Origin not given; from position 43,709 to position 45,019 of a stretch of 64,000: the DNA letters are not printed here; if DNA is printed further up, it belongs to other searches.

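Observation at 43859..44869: AlbA_2/Schlafen-like protein with an unknown 180-aa C-terminal domain wedged between hsdM and an hsdM relic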

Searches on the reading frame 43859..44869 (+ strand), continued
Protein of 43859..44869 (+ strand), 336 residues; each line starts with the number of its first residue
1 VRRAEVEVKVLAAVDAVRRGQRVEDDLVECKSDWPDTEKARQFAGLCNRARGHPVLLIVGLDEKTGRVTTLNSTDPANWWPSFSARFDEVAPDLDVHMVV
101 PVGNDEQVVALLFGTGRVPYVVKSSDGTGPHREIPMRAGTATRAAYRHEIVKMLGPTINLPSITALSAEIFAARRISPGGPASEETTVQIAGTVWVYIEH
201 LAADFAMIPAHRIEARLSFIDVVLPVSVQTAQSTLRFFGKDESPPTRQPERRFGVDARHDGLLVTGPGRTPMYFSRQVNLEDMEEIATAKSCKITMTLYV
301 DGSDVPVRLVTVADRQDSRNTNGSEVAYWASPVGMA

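Call 79: get_annotated_region(hit=H2, flank=9000)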
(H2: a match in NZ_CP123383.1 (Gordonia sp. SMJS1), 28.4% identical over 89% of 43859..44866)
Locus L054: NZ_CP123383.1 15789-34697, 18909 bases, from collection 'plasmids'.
description: Gordonia sp. SMJS1 plasmid pSMJS1.2, complete sequence
organism: Gordonia sp. SMJS1 (NCBI taxid 3039400)
taxonomy: Bacteria; Actinomycetota; Actinomycetes; Mycobacteriales; Gordoniaceae; Gordonia; Gordonia sp. SMJS1
host: -; source: Pure culture,sediment; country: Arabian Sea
typing (MOB-suite, as given by PLSDB): non-mobilizable
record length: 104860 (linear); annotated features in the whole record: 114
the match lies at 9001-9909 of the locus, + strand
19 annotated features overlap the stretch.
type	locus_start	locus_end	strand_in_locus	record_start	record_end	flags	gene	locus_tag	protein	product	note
CDS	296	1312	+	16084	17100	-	-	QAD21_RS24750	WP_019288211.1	trypsin-like peptidase domain-containing protein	-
CDS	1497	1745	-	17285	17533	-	-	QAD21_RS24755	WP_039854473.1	hypothetical protein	-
CDS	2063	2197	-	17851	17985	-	-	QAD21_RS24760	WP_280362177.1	transposase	GO:0006313 - DNA transposition [Evidence IEA]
CDS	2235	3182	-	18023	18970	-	-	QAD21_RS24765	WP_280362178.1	IS3 family transposase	-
CDS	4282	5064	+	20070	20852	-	-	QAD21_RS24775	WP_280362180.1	hypothetical protein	-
CDS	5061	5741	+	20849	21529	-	-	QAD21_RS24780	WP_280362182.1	hypothetical protein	-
CDS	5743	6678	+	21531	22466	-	-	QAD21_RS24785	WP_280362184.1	hypothetical protein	-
CDS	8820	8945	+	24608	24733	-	-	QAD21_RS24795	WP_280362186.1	hypothetical protein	-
CDS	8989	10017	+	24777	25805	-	-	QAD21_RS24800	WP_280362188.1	hypothetical protein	-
CDS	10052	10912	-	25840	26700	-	-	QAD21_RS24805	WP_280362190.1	hypothetical protein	-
CDS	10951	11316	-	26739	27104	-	-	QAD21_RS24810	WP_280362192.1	XRE family transcriptional regulator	-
CDS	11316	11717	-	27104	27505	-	-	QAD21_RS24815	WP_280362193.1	hypothetical protein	-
CDS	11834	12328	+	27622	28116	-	-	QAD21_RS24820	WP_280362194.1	hypothetical protein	-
CDS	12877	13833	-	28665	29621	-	-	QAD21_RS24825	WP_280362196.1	hypothetical protein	-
CDS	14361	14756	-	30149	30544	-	-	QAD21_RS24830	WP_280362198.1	PLD nuclease N-terminal domain-containing protein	-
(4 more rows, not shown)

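Call 80: list_cluster_members(proteins=[P0001, P0139, P0161])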
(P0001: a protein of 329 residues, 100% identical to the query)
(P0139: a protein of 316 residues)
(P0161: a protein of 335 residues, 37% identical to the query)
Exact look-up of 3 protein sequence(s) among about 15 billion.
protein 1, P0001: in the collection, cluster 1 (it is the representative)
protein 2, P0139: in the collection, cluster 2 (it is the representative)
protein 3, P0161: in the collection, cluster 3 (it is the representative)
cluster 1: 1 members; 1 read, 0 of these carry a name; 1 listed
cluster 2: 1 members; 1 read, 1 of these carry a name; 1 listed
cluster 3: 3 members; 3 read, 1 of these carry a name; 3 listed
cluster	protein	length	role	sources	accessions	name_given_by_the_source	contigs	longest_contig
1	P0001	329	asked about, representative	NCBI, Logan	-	-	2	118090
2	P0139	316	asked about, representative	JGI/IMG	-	Schlafen, AlbA_2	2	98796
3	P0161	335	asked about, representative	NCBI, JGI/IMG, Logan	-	-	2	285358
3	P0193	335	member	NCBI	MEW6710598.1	MAG: hypothetical protein AB1403_12305 [Candidatus Riflebacteria bacterium]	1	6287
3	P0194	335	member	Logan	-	-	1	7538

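Call 91: search_protein_families(library=pfam, proteins=[P0035, P0131, P0151, P0024, P0014, P0020, P0111, P0126, P0015, P0049], max_evalue=0.01)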
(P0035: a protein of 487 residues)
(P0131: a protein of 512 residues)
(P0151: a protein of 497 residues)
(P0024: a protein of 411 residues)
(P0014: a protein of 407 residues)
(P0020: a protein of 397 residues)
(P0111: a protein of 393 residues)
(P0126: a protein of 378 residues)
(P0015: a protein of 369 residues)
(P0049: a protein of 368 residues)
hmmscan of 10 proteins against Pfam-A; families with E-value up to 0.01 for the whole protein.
P0035 (487 aa): 0 families

P0131 (512 aa): 1 family
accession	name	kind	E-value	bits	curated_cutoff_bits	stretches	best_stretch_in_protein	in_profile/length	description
PF04326.19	SLFN_AlbA_2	-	0.00011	23.1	25.3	1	24-144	1-116/118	Schlafen, AlbA_2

P0151 (497 aa): 0 families

P0024 (411 aa): 0 families

P0014 (407 aa): 0 families

P0020 (397 aa): 0 families

P0111 (393 aa): 0 families

P0126 (378 aa): 0 families

P0015 (369 aa): 0 families

P0049 (368 aa): 0 families
